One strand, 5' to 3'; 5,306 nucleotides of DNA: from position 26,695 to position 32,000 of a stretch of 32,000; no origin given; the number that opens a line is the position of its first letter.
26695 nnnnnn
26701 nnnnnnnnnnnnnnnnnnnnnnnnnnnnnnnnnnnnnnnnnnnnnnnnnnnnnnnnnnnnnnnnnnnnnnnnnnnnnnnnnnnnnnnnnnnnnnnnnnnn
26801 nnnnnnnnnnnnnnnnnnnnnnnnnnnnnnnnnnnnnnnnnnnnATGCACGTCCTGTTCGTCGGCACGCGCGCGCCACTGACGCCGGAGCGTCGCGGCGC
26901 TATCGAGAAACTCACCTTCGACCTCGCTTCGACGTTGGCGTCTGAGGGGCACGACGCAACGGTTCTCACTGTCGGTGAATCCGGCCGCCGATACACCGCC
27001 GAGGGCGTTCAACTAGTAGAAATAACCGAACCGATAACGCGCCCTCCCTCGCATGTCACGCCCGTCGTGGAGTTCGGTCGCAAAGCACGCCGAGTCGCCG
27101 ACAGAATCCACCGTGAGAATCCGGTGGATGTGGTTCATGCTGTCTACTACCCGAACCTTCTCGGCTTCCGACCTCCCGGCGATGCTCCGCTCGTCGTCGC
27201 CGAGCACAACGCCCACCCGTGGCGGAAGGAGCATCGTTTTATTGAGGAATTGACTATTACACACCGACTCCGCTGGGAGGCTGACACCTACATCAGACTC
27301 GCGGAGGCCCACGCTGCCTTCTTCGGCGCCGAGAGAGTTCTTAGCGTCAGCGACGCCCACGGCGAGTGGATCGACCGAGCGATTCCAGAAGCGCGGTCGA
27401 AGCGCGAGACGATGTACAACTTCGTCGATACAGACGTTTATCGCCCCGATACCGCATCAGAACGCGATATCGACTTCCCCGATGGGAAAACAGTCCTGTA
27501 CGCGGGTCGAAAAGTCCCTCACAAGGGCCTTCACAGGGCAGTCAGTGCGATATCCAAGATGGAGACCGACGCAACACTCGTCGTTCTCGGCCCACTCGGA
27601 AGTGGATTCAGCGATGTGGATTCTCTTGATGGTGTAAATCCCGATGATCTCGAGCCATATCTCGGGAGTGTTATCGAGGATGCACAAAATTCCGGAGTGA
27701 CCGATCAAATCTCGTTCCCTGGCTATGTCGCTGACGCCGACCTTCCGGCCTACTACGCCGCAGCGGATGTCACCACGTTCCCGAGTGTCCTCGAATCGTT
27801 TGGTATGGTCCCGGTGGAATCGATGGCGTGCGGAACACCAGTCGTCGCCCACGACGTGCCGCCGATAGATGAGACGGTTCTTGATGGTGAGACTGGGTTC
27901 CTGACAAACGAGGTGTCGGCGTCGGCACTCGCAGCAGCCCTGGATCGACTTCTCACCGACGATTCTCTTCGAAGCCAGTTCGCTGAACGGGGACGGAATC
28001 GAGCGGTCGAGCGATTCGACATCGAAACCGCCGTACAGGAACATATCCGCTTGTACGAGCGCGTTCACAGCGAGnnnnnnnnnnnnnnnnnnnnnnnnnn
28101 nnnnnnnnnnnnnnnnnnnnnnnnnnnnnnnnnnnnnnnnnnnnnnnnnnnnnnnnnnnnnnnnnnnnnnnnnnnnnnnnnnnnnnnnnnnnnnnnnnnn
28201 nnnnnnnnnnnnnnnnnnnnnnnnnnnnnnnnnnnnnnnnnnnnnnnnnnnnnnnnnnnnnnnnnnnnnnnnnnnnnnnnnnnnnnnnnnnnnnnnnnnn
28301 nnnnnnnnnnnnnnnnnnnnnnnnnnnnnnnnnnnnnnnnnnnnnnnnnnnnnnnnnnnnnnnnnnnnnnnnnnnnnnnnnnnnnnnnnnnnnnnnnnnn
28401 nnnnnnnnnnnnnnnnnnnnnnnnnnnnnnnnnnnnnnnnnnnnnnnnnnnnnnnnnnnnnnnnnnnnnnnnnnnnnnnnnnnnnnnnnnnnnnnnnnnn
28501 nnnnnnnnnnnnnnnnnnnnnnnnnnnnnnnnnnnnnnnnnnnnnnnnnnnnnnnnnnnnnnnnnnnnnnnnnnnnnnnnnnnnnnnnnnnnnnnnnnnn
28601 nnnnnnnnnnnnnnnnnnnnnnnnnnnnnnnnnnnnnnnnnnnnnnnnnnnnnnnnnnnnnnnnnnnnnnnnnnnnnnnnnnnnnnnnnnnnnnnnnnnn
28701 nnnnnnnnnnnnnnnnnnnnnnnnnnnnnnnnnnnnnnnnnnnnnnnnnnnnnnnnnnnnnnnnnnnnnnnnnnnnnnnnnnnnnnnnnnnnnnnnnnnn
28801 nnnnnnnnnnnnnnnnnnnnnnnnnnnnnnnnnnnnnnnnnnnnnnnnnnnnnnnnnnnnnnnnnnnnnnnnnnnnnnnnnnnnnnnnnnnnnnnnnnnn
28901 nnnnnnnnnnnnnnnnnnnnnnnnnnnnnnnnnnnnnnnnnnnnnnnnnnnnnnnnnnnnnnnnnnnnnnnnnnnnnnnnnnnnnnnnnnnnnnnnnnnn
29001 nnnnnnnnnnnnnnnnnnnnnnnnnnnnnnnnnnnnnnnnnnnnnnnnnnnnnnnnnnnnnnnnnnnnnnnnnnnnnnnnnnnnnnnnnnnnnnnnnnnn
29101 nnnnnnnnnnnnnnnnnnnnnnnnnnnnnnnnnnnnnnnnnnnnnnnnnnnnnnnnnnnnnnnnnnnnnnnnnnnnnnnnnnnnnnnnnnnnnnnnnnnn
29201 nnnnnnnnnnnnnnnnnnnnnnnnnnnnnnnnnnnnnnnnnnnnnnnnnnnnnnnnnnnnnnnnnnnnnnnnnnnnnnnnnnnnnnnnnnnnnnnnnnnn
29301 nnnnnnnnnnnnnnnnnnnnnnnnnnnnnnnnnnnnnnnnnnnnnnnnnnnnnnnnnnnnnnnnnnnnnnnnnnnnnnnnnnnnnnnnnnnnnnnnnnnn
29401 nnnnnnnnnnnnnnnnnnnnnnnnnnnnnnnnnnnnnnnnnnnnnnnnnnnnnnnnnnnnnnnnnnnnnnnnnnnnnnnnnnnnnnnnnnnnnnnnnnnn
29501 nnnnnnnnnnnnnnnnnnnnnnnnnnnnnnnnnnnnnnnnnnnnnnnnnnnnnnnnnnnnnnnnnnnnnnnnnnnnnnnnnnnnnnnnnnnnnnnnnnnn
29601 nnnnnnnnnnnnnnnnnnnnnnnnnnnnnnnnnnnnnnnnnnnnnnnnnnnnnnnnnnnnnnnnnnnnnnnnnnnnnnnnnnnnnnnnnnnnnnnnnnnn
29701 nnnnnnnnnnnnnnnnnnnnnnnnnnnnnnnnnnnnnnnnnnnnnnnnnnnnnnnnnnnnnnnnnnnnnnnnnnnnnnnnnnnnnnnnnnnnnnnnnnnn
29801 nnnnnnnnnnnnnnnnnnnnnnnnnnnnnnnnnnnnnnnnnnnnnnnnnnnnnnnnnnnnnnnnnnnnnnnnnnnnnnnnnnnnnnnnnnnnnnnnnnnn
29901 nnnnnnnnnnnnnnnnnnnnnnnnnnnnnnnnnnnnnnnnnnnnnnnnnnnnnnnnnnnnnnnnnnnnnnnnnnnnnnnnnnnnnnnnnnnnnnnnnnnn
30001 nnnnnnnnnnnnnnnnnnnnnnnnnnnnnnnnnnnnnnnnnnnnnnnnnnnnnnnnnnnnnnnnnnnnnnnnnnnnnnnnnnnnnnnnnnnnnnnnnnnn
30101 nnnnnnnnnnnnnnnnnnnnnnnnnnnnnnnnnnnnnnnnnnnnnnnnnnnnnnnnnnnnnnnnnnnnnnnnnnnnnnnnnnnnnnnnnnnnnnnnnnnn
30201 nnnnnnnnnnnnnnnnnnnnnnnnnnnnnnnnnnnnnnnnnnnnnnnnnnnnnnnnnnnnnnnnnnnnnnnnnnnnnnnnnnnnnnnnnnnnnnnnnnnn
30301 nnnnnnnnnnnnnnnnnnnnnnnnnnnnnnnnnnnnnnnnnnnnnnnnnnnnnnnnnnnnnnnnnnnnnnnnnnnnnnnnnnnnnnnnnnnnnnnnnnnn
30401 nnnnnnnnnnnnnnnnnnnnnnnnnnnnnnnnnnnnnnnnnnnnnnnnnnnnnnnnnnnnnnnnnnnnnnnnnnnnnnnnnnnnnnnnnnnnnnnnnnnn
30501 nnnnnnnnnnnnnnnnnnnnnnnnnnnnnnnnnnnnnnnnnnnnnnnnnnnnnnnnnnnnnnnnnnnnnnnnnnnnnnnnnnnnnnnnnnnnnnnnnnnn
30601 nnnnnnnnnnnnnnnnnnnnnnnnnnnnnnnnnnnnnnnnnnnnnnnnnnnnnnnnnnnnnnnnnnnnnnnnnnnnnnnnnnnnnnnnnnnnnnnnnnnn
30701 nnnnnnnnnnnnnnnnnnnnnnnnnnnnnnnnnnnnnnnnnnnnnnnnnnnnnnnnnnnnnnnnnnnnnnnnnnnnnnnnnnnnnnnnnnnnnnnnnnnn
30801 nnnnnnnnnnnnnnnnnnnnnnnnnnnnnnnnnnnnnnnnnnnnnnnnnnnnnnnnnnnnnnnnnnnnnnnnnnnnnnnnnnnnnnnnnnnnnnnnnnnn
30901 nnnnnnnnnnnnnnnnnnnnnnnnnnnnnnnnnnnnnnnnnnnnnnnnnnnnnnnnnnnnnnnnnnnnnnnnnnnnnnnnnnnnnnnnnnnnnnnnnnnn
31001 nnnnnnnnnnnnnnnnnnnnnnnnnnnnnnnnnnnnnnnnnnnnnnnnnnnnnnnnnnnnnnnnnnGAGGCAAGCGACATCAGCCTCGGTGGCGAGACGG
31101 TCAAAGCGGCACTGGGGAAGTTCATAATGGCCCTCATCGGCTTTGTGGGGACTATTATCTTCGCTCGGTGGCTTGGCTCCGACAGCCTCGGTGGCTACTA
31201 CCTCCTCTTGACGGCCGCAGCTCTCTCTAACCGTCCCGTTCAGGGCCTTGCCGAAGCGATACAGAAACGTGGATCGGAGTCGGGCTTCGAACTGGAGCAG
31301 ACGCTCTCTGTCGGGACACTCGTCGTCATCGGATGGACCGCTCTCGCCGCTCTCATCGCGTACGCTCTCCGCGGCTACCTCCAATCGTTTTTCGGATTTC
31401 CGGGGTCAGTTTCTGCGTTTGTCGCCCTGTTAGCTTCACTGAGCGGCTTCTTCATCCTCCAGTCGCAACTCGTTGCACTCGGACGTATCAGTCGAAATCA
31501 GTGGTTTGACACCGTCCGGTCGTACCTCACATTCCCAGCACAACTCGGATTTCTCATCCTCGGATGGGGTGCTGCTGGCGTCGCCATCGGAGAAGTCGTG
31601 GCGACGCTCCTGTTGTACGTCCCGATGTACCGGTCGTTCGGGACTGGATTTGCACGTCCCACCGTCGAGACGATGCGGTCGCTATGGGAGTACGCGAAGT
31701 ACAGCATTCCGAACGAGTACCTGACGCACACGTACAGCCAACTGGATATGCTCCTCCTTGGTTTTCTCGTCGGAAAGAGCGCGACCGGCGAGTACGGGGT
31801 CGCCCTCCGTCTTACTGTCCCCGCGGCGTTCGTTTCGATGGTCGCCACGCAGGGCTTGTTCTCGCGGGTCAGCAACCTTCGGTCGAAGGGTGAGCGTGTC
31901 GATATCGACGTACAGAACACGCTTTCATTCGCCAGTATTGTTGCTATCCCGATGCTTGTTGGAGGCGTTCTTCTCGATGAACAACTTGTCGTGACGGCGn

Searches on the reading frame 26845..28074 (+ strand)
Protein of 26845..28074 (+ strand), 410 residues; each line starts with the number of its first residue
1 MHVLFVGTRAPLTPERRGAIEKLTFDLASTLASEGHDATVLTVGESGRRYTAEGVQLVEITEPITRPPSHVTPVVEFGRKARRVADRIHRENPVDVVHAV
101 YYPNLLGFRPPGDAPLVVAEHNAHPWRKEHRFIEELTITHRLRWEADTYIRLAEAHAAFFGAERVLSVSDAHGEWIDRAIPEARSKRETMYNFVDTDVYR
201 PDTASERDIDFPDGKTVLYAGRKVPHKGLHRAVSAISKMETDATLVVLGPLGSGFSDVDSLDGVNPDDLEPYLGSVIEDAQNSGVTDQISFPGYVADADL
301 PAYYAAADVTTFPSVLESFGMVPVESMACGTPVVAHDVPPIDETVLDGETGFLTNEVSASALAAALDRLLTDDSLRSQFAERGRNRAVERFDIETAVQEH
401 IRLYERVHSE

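Call 18: search_protein_families(library=pfam, proteins=[window:26845-28074:+], max_evalue=0.001)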
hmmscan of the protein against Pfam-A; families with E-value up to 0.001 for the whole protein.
window:26845-28074:+ (410 aa): 6 families
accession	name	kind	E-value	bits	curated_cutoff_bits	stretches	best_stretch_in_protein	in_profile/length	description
PF00534.26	Glycos_transf_1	-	4e-37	127.8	26.4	1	212-386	13-172/172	Glycosyl transferases group 1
PF13692.12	Glyco_trans_1_4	-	2e-27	96.7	27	1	215-372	2-142/142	Glycosyl transferases group 1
PF13439.12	Glyco_transf_4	-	6.3e-14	52.8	28.5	1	20-197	4-169/170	Glycosyltransferase Family 4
PF20706.3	GT4-conflict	-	1.4e-10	41.2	26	1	204-336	187-311/385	Family 4 Glycosyltransferase in conflict systems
PF13579.12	Glyco_trans_4_4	-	1.2e-08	35.9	29.7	1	20-178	3-144/158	Glycosyl transferase 4-like domain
PF13524.12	Glyco_trans_1_2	-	7.6e-08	32.9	25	1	288-399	28-141/144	Glycosyl transferase-like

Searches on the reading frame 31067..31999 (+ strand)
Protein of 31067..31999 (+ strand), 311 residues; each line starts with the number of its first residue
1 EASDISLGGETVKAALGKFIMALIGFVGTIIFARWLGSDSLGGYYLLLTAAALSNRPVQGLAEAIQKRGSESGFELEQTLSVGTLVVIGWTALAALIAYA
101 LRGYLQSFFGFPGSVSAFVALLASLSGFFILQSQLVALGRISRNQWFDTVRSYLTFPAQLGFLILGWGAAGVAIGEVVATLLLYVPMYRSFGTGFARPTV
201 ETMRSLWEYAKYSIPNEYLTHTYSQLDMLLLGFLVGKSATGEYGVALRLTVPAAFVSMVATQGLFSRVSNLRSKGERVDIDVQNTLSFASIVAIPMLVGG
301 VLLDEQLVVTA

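Call 83: search_protein_families(library=pfam, proteins=[window:31067-31999:+], max_evalue=0.01)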
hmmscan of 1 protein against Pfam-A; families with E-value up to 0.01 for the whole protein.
window:31067-31999:+ (311 aa): 2 families
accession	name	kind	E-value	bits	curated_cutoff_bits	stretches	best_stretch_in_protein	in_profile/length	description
PF13440.11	Polysacc_synt_3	-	1.2e-11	44.8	23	1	32-309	2-281/293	Polysaccharide biosynthesis protein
PF01943.22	Polysacc_synt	-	2.6e-06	27.5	28.2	1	15-261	9-263/274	Polysaccharide biosynthesis protein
